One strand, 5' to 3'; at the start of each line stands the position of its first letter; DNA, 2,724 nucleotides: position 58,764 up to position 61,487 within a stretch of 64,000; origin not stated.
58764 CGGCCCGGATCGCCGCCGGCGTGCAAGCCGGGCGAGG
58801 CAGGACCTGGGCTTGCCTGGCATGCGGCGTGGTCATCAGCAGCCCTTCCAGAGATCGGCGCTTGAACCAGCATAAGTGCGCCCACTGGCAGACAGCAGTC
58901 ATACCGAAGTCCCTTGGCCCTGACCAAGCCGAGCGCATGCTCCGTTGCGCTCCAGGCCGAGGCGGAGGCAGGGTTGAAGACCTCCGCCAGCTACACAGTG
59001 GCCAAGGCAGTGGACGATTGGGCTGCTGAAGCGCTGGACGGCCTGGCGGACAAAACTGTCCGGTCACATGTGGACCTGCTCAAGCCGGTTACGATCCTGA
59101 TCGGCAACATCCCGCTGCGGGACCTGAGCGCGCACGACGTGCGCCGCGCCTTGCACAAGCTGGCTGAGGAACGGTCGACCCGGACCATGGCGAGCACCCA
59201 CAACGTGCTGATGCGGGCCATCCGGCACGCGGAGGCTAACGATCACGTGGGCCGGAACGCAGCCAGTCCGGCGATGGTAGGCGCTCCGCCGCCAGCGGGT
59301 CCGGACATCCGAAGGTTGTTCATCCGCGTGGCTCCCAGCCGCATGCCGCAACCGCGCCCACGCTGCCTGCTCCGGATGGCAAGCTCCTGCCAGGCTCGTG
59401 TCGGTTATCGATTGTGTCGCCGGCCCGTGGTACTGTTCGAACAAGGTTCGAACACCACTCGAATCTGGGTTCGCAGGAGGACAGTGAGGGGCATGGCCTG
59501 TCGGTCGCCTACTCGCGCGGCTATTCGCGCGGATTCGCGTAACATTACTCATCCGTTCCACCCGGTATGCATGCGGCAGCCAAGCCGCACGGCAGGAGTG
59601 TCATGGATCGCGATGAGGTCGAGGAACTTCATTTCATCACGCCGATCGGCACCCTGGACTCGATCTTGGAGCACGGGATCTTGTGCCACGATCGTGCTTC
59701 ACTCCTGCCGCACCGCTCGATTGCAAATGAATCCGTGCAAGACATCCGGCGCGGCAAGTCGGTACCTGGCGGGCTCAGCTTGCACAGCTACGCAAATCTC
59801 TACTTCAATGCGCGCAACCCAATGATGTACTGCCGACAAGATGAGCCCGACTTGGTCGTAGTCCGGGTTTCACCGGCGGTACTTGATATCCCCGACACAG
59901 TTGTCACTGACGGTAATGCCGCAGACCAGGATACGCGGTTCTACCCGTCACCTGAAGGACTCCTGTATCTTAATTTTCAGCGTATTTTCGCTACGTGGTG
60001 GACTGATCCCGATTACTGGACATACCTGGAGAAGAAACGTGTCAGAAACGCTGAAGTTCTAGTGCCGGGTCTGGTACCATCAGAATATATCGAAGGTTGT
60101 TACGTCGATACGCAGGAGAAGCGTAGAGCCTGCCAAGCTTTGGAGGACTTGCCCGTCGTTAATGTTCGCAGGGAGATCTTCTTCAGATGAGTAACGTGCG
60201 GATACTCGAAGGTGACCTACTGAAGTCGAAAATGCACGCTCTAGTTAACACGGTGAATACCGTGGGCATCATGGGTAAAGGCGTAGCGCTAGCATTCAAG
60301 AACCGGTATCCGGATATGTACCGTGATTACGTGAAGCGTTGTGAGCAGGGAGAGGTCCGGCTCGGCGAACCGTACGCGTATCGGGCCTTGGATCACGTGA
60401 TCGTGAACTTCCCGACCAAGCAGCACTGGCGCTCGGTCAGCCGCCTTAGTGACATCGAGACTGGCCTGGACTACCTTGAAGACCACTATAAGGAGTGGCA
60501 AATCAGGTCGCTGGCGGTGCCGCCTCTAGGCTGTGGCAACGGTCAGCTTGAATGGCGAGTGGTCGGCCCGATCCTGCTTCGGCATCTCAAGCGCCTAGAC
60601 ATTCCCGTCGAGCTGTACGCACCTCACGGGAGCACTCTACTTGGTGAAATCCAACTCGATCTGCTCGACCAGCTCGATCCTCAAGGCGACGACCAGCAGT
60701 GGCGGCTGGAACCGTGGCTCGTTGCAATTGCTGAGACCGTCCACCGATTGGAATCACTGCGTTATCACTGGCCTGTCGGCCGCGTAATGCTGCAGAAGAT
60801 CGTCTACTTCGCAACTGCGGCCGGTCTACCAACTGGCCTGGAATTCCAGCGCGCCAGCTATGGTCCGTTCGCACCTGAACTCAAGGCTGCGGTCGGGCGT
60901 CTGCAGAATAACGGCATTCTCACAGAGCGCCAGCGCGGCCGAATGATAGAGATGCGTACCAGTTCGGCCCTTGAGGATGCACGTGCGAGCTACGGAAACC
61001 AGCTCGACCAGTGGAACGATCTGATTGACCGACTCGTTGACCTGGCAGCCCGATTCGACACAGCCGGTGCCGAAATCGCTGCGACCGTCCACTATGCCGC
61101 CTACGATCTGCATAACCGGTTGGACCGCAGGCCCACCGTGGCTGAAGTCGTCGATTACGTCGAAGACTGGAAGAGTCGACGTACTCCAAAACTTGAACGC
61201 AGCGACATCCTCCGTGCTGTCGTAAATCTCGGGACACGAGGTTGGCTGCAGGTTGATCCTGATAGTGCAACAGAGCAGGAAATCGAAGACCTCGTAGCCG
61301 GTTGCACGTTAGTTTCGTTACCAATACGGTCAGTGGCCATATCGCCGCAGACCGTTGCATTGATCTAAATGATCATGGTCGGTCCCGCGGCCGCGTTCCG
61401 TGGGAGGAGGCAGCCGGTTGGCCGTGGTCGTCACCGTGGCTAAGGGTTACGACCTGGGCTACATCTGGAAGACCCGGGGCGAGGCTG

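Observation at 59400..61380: Low-G+C darT-darG cassette sitting in mobile-element debris about 13 kb from oriC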

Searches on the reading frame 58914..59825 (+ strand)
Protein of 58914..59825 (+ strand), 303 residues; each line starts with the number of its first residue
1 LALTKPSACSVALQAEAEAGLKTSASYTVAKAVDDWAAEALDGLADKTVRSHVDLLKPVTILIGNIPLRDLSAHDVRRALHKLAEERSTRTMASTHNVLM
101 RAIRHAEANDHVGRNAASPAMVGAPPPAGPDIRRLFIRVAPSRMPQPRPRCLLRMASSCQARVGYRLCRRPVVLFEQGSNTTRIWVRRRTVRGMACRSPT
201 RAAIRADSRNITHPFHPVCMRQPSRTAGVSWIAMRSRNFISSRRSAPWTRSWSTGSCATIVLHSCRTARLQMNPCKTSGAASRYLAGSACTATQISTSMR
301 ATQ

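Call 3: search_protein_families(library=pfam, proteins=[window:58914-59825:+], max_evalue=0.01)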
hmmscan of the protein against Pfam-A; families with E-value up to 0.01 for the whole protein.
window:58914-59825:+ (303 aa): 1 family
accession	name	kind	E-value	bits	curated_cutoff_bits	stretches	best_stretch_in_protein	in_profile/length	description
PF22022.2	Phage_int_M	-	3e-05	24.6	27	1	31-118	3-91/96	Phage integrase central domain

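Call 4: search_protein_families(library=ncbifam, proteins=[window:58914-59825:+], max_evalue=0.01)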
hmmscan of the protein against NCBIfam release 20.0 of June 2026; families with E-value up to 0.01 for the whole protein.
window:58914-59825:+ (303 aa): 0 families

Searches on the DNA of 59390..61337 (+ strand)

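Call 70: search_dna_similar(query=window:59390-61337:+, collection=plasmids, mode=distant, max_rows=10)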
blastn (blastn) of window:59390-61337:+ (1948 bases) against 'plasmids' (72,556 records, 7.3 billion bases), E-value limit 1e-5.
No match.
